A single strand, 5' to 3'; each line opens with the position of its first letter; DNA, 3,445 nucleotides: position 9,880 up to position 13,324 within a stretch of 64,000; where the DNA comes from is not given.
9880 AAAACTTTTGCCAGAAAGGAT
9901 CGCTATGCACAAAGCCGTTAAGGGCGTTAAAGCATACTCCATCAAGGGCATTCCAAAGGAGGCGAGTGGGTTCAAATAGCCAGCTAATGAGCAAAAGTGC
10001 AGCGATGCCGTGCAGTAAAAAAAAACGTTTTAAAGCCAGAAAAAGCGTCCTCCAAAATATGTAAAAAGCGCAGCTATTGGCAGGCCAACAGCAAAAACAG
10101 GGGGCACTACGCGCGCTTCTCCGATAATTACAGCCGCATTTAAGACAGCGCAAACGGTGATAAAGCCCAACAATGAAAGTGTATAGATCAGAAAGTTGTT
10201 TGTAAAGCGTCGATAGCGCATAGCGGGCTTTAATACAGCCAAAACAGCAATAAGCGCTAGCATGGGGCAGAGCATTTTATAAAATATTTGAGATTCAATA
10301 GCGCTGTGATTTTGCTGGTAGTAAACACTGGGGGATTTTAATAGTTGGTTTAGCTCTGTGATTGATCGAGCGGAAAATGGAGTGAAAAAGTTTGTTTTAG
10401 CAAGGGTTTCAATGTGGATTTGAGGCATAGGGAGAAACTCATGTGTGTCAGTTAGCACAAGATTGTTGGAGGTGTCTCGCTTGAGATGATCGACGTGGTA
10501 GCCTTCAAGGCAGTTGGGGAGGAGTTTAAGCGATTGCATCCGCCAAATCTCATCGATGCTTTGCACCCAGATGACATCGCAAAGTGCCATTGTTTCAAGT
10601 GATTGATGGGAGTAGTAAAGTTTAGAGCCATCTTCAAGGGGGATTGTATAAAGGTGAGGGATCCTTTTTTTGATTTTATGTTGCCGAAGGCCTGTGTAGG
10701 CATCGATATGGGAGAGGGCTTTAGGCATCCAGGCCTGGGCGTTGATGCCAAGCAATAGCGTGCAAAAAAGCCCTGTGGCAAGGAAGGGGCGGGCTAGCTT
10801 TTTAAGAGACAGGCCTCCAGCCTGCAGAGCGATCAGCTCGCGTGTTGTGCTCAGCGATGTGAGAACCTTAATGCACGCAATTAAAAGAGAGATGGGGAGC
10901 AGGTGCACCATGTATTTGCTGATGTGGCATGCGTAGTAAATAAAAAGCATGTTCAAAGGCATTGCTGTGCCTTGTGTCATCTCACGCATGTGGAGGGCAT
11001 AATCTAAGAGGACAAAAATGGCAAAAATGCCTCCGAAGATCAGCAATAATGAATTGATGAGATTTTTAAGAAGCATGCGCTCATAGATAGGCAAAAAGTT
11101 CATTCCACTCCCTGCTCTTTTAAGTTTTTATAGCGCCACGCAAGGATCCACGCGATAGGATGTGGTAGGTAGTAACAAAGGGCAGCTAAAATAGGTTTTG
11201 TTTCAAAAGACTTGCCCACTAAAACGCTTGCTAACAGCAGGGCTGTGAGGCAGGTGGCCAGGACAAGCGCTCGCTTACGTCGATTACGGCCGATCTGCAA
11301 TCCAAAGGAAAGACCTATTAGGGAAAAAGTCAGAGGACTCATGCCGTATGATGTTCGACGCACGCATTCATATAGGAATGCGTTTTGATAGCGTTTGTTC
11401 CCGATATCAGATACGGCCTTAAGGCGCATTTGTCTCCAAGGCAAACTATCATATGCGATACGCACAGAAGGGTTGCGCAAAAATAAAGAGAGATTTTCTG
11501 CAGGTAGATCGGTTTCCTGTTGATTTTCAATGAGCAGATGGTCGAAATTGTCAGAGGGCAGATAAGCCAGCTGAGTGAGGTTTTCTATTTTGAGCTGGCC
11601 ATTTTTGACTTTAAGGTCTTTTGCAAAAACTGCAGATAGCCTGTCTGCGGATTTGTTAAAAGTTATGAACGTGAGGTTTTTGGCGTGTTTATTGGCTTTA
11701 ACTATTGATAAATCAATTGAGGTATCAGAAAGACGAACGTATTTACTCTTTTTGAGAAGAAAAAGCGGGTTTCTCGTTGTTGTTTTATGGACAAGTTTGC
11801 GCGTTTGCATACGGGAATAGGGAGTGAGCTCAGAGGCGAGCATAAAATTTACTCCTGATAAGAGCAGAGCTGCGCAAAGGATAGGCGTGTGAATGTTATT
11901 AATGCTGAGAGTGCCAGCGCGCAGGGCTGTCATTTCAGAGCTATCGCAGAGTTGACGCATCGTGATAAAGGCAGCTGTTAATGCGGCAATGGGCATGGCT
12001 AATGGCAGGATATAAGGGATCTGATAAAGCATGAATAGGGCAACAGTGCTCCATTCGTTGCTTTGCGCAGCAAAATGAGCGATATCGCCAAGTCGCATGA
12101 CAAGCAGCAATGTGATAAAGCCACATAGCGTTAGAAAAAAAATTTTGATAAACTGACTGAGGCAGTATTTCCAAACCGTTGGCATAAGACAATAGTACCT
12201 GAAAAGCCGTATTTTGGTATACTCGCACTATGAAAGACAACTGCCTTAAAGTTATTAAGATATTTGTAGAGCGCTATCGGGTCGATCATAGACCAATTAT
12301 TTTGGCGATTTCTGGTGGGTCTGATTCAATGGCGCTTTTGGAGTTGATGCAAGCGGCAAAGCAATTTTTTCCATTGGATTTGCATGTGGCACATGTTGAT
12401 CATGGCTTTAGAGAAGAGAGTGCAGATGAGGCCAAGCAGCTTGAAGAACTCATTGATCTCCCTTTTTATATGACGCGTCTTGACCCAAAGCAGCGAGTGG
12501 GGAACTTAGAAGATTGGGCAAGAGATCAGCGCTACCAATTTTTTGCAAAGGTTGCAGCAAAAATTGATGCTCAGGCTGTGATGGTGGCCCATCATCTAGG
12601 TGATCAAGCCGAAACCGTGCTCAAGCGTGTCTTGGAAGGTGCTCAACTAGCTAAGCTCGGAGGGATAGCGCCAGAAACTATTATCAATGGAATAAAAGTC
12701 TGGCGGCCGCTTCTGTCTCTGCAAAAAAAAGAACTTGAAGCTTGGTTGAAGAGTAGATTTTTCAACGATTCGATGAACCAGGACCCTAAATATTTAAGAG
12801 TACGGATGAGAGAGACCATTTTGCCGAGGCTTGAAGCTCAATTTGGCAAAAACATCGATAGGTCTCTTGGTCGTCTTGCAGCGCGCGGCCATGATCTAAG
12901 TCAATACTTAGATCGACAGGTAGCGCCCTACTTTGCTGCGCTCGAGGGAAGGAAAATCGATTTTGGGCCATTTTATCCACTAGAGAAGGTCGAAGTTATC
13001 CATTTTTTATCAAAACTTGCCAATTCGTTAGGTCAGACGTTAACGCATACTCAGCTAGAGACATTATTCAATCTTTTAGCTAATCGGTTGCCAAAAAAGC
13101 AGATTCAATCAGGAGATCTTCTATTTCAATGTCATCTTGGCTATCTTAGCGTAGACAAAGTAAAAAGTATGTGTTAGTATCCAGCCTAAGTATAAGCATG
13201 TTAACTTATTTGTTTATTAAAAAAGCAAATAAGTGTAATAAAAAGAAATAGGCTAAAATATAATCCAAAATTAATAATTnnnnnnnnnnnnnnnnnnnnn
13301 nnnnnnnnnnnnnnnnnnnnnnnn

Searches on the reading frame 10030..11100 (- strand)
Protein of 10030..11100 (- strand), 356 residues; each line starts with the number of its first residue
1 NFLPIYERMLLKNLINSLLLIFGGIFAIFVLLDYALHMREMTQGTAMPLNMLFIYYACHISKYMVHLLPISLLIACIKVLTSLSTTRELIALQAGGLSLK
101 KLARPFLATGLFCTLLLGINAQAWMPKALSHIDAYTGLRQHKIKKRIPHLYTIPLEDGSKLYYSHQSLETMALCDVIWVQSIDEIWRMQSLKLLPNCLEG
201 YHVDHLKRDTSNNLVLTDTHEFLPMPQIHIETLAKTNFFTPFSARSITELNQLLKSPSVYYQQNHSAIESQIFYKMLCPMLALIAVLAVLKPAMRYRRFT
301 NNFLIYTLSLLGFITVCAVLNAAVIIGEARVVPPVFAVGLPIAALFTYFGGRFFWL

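Call 43: search_protein_families(library=pfam, proteins=[window:10030-11100:-], max_evalue=0.001)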
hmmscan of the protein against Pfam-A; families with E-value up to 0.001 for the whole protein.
window:10030-11100:- (356 aa): 1 family
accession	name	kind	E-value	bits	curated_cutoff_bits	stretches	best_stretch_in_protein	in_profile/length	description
PF03739.19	LptF_LptG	-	1.2e-29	103.9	27.9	2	8-134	1-126/353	Lipopolysaccharide export system permease LptF/LptG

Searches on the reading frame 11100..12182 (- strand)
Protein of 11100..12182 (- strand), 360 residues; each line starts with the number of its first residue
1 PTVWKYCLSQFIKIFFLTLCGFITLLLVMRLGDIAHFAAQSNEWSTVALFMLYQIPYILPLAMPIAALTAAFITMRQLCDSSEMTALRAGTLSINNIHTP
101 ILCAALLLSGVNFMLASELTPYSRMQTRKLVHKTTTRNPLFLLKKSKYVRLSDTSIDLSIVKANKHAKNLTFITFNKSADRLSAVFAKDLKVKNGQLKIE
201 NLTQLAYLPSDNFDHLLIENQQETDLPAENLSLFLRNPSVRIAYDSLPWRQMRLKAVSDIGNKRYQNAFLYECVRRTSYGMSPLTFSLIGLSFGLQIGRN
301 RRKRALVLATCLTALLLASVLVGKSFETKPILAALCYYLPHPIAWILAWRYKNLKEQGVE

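Call 43: search_protein_families(library=pfam, proteins=[window:11100-12182:-], max_evalue=0.001)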
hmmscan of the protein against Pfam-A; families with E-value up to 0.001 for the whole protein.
window:11100-12182:- (360 aa): 1 family
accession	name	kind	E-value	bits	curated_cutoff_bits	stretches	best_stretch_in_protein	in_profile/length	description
PF03739.19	LptF_LptG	-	4.6e-44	151.3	27.9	1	5-349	1-348/353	Lipopolysaccharide export system permease LptF/LptG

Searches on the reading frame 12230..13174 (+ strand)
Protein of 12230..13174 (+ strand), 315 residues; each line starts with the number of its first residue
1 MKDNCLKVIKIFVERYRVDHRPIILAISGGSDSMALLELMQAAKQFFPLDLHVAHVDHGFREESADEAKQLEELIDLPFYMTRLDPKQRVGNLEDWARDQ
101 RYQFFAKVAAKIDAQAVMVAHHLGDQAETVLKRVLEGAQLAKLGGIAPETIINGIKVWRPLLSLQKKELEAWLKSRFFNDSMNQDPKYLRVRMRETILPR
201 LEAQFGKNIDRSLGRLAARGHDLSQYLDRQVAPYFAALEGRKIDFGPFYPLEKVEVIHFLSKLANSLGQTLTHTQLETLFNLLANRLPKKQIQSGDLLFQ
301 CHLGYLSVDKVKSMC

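Call 43: search_protein_families(library=pfam, proteins=[window:12230-13174:+], max_evalue=0.001)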
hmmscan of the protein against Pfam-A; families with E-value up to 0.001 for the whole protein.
window:12230-13174:+ (315 aa): 1 family
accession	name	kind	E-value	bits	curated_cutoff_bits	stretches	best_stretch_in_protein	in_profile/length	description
PF01171.26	ATP_bind_3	-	9.2e-45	153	27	1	23-195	2-181/182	PP-loop family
